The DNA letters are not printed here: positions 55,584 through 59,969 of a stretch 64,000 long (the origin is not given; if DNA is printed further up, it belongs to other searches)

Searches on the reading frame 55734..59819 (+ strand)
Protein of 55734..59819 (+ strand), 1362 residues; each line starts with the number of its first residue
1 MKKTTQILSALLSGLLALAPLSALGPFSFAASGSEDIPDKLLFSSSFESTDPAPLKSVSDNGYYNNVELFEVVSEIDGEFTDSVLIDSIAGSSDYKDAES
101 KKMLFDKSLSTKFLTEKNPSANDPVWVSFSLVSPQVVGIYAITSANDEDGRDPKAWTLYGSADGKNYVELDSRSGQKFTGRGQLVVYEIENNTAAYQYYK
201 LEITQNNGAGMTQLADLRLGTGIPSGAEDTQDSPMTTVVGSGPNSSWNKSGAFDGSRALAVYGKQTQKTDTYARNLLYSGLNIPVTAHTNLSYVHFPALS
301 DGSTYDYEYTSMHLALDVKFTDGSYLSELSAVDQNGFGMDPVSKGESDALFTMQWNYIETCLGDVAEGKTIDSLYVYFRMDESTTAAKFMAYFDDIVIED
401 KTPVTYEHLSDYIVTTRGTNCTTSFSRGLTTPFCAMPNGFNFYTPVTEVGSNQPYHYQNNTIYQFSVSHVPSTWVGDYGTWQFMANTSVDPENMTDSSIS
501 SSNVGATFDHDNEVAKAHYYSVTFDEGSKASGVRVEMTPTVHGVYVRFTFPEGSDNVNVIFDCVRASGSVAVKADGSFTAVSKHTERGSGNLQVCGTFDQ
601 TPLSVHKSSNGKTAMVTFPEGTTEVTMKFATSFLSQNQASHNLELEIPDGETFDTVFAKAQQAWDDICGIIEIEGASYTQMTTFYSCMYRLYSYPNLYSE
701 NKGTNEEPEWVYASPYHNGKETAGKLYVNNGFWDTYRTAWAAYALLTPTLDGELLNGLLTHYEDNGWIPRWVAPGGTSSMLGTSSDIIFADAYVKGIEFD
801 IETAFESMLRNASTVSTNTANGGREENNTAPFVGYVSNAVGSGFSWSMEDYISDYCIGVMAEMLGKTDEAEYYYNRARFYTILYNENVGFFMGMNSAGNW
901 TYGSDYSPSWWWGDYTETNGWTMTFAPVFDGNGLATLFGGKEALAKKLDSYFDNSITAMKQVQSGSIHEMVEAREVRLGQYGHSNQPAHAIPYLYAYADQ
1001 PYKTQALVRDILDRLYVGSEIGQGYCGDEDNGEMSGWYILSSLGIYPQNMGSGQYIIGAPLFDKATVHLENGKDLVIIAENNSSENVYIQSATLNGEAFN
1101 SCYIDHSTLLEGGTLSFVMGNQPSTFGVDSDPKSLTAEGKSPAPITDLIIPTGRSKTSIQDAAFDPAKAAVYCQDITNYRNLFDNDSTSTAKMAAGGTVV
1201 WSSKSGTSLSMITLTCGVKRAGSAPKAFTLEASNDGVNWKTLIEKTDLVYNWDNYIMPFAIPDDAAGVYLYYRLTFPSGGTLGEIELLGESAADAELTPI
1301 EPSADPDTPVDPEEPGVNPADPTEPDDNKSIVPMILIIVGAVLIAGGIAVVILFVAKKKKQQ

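Call 62: search_protein_families(library=pfam, proteins=[window:55734-59819:+], max_evalue=0.001)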
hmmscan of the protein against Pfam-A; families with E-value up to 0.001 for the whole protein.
window:55734-59819:+ (1362 aa): 4 families
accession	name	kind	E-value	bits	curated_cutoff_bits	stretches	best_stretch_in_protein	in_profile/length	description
PF07971.18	Glyco_hydro_92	-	6.2e-138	461.1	24.6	1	638-1121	1-464/464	Glycosyl hydrolase family 92 catalytic domain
PF17678.7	Glyco_hydro_92N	-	1.4e-28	100.8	34.5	1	422-632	11-236/236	Glycosyl hydrolase family 92 N-terminal domain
PF00754.31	F5_F8_type_C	-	3.6e-10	40.5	28.2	1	89-213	2-123/127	F5/8 type C domain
PF22633.2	F5_F8_type_C_2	-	1.1e-06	29.6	27.8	0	115-193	14-85/91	NedA-like, galactose-binding domain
